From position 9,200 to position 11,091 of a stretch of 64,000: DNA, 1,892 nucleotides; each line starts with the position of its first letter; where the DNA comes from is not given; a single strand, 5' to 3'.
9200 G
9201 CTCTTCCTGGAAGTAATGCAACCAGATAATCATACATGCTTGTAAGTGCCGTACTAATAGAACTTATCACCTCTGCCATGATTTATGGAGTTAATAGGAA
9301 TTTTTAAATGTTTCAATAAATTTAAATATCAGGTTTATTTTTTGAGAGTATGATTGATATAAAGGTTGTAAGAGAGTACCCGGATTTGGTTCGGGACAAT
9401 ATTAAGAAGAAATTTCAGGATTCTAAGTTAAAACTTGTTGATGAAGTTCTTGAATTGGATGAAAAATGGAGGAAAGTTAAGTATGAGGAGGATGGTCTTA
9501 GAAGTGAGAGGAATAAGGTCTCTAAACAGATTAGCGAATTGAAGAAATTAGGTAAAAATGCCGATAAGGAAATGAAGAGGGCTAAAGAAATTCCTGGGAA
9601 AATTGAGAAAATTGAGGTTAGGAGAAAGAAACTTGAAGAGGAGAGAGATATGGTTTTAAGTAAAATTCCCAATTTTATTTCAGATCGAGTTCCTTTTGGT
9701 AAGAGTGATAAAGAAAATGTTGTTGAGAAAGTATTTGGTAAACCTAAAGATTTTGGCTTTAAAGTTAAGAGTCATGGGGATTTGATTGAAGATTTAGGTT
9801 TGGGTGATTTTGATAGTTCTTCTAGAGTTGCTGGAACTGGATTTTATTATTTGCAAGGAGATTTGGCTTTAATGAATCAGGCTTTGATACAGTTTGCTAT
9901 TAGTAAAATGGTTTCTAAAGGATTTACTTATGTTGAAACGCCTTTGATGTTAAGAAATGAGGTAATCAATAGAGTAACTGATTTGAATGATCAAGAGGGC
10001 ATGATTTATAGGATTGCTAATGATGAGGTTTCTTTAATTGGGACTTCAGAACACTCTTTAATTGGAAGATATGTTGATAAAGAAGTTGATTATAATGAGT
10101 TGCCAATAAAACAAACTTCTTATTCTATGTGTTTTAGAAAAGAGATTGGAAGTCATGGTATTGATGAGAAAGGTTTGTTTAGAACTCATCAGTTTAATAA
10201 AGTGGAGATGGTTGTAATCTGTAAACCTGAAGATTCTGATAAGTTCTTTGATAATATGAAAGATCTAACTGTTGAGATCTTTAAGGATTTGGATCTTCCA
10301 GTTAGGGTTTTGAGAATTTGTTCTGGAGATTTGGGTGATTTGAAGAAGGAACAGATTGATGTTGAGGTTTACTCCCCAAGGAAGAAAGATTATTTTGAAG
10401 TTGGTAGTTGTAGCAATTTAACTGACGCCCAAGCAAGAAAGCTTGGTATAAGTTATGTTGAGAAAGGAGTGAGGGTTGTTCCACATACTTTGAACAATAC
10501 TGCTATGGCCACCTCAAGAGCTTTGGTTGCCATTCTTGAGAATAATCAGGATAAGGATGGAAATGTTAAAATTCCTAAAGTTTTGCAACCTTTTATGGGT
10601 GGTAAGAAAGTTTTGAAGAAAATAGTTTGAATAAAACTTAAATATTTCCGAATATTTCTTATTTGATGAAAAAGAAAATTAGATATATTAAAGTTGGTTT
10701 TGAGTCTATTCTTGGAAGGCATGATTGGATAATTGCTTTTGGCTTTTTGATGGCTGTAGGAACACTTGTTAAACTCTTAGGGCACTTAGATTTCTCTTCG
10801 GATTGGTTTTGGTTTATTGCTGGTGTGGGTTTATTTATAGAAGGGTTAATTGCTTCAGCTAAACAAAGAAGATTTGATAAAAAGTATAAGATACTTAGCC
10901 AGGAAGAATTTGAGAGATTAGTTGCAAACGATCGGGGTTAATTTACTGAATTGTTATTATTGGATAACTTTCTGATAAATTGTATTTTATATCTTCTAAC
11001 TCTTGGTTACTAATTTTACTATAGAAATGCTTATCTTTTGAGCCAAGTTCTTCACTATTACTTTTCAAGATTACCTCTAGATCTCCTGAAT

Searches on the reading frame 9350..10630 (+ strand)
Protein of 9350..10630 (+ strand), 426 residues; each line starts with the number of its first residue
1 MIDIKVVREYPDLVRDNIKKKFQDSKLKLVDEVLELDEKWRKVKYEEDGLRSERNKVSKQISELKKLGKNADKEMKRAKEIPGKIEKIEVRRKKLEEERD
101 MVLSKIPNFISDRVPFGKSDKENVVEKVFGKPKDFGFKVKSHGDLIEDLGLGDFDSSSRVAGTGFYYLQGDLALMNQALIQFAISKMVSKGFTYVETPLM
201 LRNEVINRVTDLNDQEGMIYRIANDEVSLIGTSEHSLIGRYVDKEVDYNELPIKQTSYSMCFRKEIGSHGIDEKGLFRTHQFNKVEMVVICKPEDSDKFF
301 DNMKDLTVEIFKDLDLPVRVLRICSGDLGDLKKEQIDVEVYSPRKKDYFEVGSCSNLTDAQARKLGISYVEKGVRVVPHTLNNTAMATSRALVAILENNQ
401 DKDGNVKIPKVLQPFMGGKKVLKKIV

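Call 5: search_protein_families(library=pfam, proteins=[window:9350-10630:+], max_evalue=0.01)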
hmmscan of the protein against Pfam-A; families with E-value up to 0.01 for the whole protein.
window:9350-10630:+ (426 aa): 3 families
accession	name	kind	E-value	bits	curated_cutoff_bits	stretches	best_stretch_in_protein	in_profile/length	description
PF00587.30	tRNA-synt_2b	-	7.6e-30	104.7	29.3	1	224-399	8-179/179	tRNA synthetase class II core domain (G, H, P, S and T)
PF02403.27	Seryl_tRNA_N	-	2.8e-24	85.9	28.2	1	1-109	1-107/108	Seryl-tRNA synthetase N-terminal domain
PF14197.11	Cep57_CLD_2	-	0.01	16.4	27.1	0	84-106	18-40/67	Centrosome localisation domain of PPC89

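Call 60: find_related_loci(query=window:9350-10630:+, collection=genome_contigs, flank=6000)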
Query window:9350-10630:+ (426 aa) in genome_contigs; peptide patterns used: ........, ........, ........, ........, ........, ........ (x = any residue, [..] = any of these).
206 stretches matched a pattern; 150 encode a relative of the query (tblastn E <= 1e-3); the best 80 are kept; 80 distinct loci.
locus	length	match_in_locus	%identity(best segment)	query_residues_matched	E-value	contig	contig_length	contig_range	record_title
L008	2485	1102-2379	70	1-424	0e+0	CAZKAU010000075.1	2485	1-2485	MAG TPA_asm: Candidatus Woesearchaeota archaeon isolate binchicken_co224_164 genome assembly, contig: NODE_63297_length_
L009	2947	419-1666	61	1-418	3e-176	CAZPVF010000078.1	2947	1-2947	MAG TPA_asm: Candidatus Woesearchaeota archaeon isolate binchicken_co19_623 genome assembly, contig: NODE_62745_length_2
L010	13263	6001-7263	58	1-421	3e-166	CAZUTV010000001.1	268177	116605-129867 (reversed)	MAG TPA_asm: Candidatus Woesearchaeota archaeon isolate binchicken_co274_125 genome assembly, contig: NODE_47_length_268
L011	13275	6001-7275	56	1-424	2e-159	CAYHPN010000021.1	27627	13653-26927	MAG TPA_asm: Candidatus Woesearchaeota archaeon isolate ERP119705_co14_220 genome assembly, contig: NODE_1387_length_276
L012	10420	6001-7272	55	1-424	2e-158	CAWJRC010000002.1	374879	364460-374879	MAG: uncultured archaeon isolate MFD03726.bin.2.13 genome assembly, contig: contig_25028, whole genome shotgun sequence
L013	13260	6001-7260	56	1-420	2e-156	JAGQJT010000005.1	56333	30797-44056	MAG: Nanoarchaeota archaeon isolate HKST-UBA01 NODE_5_length_56333_cov_5.468493, whole genome shotgun sequence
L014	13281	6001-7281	55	1-425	8e-156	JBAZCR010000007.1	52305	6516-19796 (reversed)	MAG: Candidatus Pacearchaeota archaeon isolate SO_2017_LW2_78 scaffold_1441_c1_LW138R_2017, whole genome shotgun sequenc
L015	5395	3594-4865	54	1-422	4e-156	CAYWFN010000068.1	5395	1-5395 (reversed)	MAG TPA_asm: uncultured Methanosarcinales archaeon isolate SRP077602_co6_365 genome assembly, contig: NODE_22174_length_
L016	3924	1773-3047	58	1-423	1e-158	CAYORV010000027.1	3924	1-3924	MAG TPA_asm: Candidatus Woesearchaeota archaeon isolate SRP104257_co1_218 genome assembly, contig: NODE_26361_length_392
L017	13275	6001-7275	55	1-424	2e-153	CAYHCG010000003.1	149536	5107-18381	MAG TPA_asm: Candidatus Woesearchaeota archaeon isolate ERP119705_co10_239 genome assembly, contig: NODE_31_length_14953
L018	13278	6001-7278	53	1-424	1e-147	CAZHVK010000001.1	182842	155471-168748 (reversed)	MAG TPA_asm: uncultured Methanosarcinales archaeon isolate binchicken_co330_8 genome assembly, contig: NODE_30_length_18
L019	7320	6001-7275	54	1-424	1e-145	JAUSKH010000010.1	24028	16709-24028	MAG: Nanoarchaeota archaeon isolate E14_metabat.bin.43 E14_k141_264829, whole genome shotgun sequence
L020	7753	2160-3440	52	1-425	5e-143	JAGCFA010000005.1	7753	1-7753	MAG: Alphaproteobacteria bacterium isolate RGIG9732 Yak_Omasum-3__c68940, whole genome shotgun sequence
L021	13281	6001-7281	51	1-424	5e-139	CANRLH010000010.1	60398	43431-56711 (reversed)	MAG: uncultured Clostridia bacterium isolate Lapin-011__bin72 genome assembly, contig: Lapin-011__NODE_374_length_60398_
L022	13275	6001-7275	50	1-423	2e-138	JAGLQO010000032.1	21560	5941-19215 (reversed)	MAG: Candidatus Pacearchaeota archaeon isolate RS_8_59 ROV157_8.bin.59.fa_32, whole genome shotgun sequence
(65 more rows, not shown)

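Call 102: search_protein_families(library=pfam, proteins=[L013:10566-11201:-, L013:11188-11367:-], max_evalue=0.1)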
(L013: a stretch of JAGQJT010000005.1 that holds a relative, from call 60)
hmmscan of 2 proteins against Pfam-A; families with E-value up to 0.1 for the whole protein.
L013:10566-11201:- (211 aa): 7 families
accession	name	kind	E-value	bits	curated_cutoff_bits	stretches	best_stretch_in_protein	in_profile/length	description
PF01555.25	N6_N4_Mtase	-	2.2e-39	136.1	26.7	1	23-209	1-221/221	DNA methylase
PF01170.24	UPF0020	-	8.5e-08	32.6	22.3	2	17-43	114-142/197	RMKL-like, methyltransferase domain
PF09445.16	Methyltransf_15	-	0.00011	22.3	22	0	172-209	3-40/165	RNA cap guanine-N2 methyltransferase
PF11599.14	AviRa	-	0.0009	19.2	25.7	1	8-74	151-208/232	RRNA methyltransferase AviRa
PF02384.22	N6_Mtase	-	0.0087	15.8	20.4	0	6-49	109-148/311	N-6 DNA Methylase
PF13847.12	Methyltransf_31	-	0.016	15.3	27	0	168-201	2-38/145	Methyltransferase domain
PF03602.21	Cons_hypoth95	-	0.052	13.7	24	0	17-47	106-138/182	Conserved hypothetical protein 95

L013:11188-11367:- (59 aa): 2 families
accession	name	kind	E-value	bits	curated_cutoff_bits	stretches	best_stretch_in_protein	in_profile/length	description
PF21983.2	NikA-like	-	0.00064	20.3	27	1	2-41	2-41/72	Mobilization protein NikA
PF19131.5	DUF5814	-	0.041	14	25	1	4-51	29-77/148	Family of unknown function (DUF5814)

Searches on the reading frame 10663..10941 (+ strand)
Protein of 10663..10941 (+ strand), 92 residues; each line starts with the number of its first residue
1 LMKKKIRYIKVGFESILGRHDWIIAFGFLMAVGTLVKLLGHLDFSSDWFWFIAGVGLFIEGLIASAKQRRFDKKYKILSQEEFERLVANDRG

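Call 102: search_protein_families(library=pfam, proteins=[window:10663-10941:+], max_evalue=0.1)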
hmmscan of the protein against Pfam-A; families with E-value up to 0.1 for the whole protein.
window:10663-10941:+ (92 aa): 1 family
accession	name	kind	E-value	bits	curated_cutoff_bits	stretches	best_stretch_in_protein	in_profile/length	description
PF16080.10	Phage_holin_2_3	-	0.069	13.6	28.8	0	8-36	9-40/56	Bacteriophage holin family HP1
